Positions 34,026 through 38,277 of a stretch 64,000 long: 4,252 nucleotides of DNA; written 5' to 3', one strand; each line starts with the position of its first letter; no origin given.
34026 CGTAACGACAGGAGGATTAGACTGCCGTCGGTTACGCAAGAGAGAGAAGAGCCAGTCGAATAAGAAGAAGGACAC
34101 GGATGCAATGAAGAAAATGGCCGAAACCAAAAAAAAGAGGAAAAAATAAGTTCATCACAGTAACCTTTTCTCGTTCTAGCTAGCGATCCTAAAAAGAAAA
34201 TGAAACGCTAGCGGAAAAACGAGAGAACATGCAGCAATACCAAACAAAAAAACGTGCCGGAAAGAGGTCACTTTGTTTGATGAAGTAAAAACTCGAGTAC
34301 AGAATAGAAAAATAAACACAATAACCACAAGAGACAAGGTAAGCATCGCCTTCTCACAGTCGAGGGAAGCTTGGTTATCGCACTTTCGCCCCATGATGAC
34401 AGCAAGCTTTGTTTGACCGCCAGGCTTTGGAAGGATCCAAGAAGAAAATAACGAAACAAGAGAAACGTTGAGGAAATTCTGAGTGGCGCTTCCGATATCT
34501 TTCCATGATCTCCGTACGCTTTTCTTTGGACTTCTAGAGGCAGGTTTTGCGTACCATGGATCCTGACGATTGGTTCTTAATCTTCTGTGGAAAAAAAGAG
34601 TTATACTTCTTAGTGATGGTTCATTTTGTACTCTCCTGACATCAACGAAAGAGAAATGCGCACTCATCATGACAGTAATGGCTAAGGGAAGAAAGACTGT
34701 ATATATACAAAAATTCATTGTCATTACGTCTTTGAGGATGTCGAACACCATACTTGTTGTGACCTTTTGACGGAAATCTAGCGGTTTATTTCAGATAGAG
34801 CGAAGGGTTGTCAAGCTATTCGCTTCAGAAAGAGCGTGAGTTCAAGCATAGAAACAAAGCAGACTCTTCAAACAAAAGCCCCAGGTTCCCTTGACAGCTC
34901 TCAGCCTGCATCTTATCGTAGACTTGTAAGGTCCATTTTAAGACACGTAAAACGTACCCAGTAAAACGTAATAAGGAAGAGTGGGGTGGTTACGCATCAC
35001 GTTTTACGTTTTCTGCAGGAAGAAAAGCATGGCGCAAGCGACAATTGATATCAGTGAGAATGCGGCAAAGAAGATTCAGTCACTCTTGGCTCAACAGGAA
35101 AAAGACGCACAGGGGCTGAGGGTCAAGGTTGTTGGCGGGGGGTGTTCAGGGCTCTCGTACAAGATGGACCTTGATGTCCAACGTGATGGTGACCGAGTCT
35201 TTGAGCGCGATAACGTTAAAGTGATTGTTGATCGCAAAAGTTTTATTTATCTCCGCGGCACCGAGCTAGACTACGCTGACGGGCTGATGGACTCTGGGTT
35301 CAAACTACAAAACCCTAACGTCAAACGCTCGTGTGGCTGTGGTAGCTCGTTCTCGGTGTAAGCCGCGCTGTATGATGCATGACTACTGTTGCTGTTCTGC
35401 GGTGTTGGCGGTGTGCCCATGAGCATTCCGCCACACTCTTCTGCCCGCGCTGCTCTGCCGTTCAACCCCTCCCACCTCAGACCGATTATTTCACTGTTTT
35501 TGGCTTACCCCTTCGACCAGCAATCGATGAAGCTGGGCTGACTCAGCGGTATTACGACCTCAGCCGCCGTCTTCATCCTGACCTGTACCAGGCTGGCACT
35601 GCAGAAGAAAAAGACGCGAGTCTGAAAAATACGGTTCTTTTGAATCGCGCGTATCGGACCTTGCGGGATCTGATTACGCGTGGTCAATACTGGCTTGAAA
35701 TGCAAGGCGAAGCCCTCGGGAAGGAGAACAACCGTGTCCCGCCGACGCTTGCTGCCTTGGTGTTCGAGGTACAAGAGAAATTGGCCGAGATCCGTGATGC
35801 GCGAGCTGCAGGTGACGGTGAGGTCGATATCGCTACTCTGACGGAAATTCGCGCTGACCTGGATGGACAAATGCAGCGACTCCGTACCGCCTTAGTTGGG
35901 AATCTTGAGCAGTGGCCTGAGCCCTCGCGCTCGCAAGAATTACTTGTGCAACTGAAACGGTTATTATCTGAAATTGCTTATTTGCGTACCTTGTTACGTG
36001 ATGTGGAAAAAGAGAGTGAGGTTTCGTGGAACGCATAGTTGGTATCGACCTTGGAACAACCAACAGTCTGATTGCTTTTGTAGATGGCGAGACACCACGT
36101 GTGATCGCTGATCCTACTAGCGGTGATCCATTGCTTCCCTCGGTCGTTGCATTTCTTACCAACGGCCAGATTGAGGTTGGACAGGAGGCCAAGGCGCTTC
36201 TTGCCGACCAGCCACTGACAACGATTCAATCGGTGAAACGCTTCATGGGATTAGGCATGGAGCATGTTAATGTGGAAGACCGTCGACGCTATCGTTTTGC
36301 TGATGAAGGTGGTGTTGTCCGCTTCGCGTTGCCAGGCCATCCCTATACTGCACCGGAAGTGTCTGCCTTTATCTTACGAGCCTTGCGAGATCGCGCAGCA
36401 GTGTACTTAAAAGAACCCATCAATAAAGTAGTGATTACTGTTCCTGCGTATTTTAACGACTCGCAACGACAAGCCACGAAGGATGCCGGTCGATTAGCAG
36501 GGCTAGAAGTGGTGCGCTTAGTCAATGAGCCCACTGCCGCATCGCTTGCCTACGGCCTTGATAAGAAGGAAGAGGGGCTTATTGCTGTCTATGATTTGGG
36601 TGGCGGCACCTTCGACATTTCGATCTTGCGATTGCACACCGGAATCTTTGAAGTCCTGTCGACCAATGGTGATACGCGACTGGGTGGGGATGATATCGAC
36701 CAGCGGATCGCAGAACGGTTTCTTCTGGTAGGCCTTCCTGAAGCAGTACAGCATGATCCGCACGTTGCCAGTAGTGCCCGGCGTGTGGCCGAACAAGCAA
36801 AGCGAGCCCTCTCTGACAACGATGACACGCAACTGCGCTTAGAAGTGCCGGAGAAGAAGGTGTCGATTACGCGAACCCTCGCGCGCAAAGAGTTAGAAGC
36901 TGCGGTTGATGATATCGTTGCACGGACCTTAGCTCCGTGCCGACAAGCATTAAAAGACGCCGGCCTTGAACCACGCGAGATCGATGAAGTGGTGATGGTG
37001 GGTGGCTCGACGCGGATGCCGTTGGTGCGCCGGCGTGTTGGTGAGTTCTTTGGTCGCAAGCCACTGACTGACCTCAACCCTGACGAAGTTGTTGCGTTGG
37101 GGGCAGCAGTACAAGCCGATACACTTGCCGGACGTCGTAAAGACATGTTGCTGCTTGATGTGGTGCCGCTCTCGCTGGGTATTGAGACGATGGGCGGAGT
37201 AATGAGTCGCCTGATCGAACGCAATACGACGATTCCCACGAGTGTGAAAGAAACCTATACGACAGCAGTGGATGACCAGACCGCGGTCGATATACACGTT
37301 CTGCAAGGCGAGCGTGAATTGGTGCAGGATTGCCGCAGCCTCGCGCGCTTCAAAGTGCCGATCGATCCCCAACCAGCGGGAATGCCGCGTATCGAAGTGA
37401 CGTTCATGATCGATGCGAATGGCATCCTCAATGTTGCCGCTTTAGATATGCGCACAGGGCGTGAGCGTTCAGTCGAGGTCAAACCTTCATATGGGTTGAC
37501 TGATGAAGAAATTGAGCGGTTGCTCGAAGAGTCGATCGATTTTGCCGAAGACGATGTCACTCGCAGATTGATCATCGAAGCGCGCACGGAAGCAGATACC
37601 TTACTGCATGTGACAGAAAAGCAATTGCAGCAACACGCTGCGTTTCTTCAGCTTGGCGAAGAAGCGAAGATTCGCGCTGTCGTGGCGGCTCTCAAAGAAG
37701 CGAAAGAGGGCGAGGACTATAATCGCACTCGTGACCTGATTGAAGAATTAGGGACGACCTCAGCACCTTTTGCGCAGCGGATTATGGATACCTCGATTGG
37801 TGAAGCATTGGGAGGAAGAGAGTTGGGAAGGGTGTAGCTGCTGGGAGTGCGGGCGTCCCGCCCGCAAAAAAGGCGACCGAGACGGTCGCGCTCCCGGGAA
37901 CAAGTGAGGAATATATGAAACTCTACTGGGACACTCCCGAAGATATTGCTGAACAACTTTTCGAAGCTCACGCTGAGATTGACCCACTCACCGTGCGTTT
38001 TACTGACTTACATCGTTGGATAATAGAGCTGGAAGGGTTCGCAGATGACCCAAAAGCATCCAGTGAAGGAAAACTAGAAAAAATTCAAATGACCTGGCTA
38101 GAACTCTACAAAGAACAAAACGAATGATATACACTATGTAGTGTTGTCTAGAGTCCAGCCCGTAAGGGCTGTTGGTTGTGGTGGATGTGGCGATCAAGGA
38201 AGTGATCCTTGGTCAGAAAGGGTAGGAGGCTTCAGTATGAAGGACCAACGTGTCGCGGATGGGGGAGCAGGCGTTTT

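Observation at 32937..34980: AT-rich two-gene island (4-TM protein plus membrane-anchored toroid-repeat protein) replacing the expected iscRSU position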

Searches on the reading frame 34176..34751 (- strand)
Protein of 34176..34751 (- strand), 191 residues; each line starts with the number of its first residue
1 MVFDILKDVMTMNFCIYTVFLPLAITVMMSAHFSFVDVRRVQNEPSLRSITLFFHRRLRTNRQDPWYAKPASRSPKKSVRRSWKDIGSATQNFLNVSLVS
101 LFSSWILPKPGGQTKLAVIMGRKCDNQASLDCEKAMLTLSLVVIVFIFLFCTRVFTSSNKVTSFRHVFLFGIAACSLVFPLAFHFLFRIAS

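Call 5: search_protein_families(library=pfam, max_evalue=1, proteins=[window:34176-34751:-])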
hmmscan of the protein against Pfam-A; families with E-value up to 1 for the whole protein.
window:34176-34751:- (191 aa): 1 family
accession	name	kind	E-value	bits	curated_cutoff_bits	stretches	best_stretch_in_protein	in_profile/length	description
PF13061.11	DUF3923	-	0.0095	16.4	25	1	117-152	20-56/65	Protein of unknown function (DUF3923)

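Call 6: search_protein_families(library=ncbifam, max_evalue=1, proteins=[window:34176-34751:-])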
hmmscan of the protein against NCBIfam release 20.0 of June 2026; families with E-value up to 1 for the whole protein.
window:34176-34751:- (191 aa): 2 families
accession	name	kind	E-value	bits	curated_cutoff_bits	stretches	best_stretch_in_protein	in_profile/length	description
NF040969.1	cytb_ExtP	equivalog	0.098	12.5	290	1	5-37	166-198/205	selenite/tellurite reduction operon b-type cytochrome ExtP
NF002990.0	PRK03735.1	subfamily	0.18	11.5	325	1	8-36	186-214/223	cytochrome b6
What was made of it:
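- On Protein prenyltransferase beta subunit (PF00432): The partner is a 191-aa membrane protein with no Pfam or NCBIfam family (calls 5, 6).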

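Call 15: search_protein_families(library=padloc, max_evalue=0.1, proteins=[window:34176-34751:-])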
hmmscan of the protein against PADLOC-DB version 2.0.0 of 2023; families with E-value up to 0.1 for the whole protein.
window:34176-34751:- (191 aa): 0 families
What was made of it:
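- Closest known: Small genomic islets or defence-island cargo. Different: There is no match to any catalogued defence family (call 15).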

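Call 17: find_homologous_proteins(query=window:34176-34751:-, max_evalue=0.01)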
Query window:34176-34751:- (191 aa): 1 proteins with E <= 0.01 among 84 candidates.
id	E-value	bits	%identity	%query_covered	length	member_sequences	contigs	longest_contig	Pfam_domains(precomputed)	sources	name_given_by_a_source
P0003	2.1e-121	420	100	100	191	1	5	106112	-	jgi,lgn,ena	-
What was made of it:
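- It has no database homologue in the word-indexed search (call 17).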

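Call 73: search_protein_families(library=phrogs, max_evalue=0.01, proteins=[window:34176-34751:-])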
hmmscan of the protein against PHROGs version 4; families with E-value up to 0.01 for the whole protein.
window:34176-34751:- (191 aa): 0 families
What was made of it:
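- There are no hits in PADLOC, PHROGs or NCBIfam for either protein (calls 6, 15, 73).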

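Call 81: predict_structure(protein=window:34176-34751:-)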
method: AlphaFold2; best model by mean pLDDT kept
length: 191 residues; sequences in the alignment: 1
mean_pLDDT: 54.2   pTM: 0.34
mean pLDDT of the five models: 54.2, 52.0, 50.5, 49.3, 48.6
residues with pLDDT >= 90: 0; 70-90: 25; 50-70: 80; < 50: 86
segments of 3 or more residues with pLDDT < 50: 33-45, 50-52, 54-87, 89-110, 112-122
pLDDT, mean of each block of 10 residues (from residue 1): 59 59 56 46 45 44 41 40 45 46 42 46 53 69 74 66 67 71 62 56
secondary structure, 60 per line:
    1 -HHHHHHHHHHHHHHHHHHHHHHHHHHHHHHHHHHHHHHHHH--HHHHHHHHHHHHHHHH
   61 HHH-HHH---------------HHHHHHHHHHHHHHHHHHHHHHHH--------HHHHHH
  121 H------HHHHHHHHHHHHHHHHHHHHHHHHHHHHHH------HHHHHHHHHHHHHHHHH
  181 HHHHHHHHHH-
elements in order: H2-42 H45-63 H83-106 H115-121 H128-157 H164-190
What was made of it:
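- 34176..34751 (-): Gene for a 191-aa small polytopic membrane protein. It has four predicted membrane helices (about residues 12-34, 88-108, 134-156 and 164-188) and an Arg/Lys-rich loop between helices 1 and 2. The single-sequence AF2 model is helical but low confidence (pLDDT 54, call 81).
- Tried and rejected: Confidence was too low (pLDDT 54) for a fold search (call 81).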

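Call 96: list_cluster_members(proteins=[P0001, P0003, P0008, P0025, P0005, P0007, P0010, P0013, P0014, P0033])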
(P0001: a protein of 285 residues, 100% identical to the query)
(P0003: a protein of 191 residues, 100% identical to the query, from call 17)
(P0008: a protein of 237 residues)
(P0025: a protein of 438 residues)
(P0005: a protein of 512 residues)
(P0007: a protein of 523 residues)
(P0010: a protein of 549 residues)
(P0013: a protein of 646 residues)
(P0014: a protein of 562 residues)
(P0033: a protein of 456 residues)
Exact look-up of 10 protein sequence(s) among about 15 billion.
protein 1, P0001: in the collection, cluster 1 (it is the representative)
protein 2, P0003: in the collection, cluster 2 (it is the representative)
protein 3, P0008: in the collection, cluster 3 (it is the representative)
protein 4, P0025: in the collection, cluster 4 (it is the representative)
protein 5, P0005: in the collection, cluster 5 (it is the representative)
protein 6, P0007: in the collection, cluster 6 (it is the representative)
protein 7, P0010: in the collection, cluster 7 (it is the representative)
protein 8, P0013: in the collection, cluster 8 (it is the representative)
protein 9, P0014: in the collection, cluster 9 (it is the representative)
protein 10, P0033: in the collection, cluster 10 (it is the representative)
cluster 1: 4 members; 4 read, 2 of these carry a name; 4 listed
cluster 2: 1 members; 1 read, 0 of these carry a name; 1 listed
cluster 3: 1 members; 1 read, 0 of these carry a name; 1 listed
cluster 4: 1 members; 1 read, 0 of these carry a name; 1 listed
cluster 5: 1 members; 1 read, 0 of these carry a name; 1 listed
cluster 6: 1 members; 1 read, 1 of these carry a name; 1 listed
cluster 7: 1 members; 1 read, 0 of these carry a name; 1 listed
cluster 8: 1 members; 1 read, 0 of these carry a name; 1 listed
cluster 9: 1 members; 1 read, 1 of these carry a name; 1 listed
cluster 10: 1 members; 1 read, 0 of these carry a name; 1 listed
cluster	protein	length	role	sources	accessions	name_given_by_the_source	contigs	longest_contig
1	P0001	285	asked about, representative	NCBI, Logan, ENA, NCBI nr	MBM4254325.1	MAG: hypothetical protein FJ147_00330 [Deltaproteobacteria bacterium] | hypothetical protein [Deltaproteobacteria bacterium]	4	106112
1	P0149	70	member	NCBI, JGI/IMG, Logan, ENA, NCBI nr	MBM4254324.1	MAG: hypothetical protein FJ147_00325 [Deltaproteobacteria bacterium] | hypothetical protein [Deltaproteobacteria bacterium]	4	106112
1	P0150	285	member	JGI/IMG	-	-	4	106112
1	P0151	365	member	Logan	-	-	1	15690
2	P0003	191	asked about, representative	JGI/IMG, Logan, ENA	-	-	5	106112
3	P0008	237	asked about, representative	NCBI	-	-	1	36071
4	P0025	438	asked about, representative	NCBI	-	-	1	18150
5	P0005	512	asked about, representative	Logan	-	-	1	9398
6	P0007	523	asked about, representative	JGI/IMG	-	hypothetical protein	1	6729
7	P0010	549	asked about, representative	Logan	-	-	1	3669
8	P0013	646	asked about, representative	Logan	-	-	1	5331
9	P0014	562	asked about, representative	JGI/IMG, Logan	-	hypothetical protein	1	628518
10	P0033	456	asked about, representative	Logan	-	-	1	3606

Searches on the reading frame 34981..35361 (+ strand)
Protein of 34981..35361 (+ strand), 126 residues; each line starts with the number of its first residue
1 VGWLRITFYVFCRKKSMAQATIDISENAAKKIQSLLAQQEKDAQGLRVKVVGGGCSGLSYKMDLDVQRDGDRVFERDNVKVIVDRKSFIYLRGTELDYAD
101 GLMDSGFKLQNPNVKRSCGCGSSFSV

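Call 5: search_protein_families(library=pfam, max_evalue=1, proteins=[window:34981-35361:+])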
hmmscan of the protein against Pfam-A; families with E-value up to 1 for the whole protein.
window:34981-35361:+ (126 aa): 2 families
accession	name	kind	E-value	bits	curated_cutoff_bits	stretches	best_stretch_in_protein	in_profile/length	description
PF01521.26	Fe-S_biosyn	-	8.1e-20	71.5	26.3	1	21-121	2-109/110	Iron-sulphur cluster biosynthesis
PF02971.19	FTCD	-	0.083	13.2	24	1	11-59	46-94/145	Formiminotransferase domain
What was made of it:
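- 35029..35361 (+): iscA (110 aa), the first gene of the neighbouring operon. It is not part of the island. PF01521 E 8e-20 (call 5).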

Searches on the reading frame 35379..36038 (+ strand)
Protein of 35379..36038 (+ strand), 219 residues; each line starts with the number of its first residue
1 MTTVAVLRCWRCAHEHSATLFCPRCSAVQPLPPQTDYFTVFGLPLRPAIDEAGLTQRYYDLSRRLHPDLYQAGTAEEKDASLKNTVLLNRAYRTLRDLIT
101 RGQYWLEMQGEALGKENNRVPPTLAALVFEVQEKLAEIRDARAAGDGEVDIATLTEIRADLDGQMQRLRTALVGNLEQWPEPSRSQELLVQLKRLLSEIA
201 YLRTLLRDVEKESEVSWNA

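Call 5: search_protein_families(library=pfam, max_evalue=1, proteins=[window:35379-36038:+])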
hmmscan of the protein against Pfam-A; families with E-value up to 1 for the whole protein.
window:35379-36038:+ (219 aa): 5 families
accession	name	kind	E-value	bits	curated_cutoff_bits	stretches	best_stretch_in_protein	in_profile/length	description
PF00226.36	DnaJ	-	6.4e-05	23.4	27.8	1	37-104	2-62/63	DnaJ domain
PF18256.6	HscB_4_cys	-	0.15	12.4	26.2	1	8-29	2-27/27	Co-chaperone HscB tetracysteine metal binding motif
PF07743.18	HSCB_C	-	0.21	12.5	22.1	0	128-198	9-62/74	HSCB C-terminal oligomerisation domain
PF05502.18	Dynactin_p62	-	0.56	9.4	25.3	1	7-25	14-32/477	Dynactin p62 family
PF04632.18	FUSC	-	0.95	8.4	30.9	0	106-212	238-329/660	Fusaric acid resistance protein family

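Call 18: find_related_loci(query=window:35379-36038:+, collection=genome_contigs, flank=10000)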
Query window:35379-36038:+ (219 aa) in genome_contigs; peptide patterns used: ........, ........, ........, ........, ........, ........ (x = any residue, [..] = any of these).
144 stretches matched a pattern; 2 encode a relative of the query (tblastn E <= 1e-3); 2 distinct loci.
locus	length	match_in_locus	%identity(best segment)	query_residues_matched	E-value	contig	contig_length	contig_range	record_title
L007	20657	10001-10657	80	1-219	7e-117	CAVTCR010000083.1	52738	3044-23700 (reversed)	MAG: uncultured delta proteobacterium isolate MFD00962.bin.2.146 genome assembly, contig: contig_9266, whole genome shot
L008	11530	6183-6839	75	1-219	1e-112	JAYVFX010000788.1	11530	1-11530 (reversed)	MAG: Deltaproteobacteria bacterium isolate GL45_Down_concoct_107 GL45_Down_concoct_107_787, whole genome shotgun sequenc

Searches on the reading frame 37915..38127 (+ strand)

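Call 5: search_protein_families(library=pfam, max_evalue=1, proteins=[window:37915-38127:+])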
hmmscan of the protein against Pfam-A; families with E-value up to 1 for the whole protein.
window:37915-38127:+ (70 aa): 1 family
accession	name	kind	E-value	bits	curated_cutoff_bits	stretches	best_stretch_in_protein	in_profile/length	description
PF04384.18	Fe-S_assembly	-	2.4e-27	95.8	25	1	3-65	1-63/64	Iron-sulphur cluster assembly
